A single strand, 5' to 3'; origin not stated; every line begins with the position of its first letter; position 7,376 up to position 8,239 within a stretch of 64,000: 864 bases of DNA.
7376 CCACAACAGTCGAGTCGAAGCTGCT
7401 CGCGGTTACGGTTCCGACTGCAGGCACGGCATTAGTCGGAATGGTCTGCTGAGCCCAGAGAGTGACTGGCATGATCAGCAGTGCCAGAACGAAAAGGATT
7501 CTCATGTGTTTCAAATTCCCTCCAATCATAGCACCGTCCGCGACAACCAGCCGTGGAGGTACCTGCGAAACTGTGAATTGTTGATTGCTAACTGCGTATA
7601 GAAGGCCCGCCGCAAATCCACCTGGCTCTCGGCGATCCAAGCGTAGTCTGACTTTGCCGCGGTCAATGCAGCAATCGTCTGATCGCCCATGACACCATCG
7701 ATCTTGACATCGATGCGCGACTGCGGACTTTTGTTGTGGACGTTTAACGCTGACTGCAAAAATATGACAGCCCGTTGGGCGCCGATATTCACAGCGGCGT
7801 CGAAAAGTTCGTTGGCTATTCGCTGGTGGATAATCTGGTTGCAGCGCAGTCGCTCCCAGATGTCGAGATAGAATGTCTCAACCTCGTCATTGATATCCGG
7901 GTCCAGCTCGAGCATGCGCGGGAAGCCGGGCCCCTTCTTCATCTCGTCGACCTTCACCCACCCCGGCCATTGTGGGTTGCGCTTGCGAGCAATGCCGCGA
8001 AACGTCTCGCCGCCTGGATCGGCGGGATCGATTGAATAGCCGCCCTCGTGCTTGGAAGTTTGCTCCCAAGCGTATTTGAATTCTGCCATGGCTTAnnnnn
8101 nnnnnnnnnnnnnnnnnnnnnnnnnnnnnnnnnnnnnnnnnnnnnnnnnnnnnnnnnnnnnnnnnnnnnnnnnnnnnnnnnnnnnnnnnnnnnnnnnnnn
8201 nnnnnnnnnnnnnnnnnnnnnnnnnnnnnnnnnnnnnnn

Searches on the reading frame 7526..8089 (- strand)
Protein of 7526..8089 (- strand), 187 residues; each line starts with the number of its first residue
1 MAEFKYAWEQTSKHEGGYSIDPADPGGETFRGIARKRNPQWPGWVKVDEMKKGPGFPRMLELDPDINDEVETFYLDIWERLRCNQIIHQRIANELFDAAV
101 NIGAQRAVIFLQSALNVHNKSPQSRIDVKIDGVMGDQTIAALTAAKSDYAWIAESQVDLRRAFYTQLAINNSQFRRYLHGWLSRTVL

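Call 75: search_protein_families(library=pfam, proteins=[window:7526-8089:-], max_evalue=0.001)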
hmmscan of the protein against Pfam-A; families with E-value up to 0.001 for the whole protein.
window:7526-8089:- (187 aa): 2 families
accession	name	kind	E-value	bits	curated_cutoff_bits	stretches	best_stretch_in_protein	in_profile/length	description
PF05838.17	Glyco_hydro_108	-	4.4e-18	66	21.2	1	10-103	3-85/85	Glycosyl hydrolase 108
PF09374.15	PG_binding_3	-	5.9e-12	46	24.6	1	107-186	2-76/76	Predicted Peptidoglycan domain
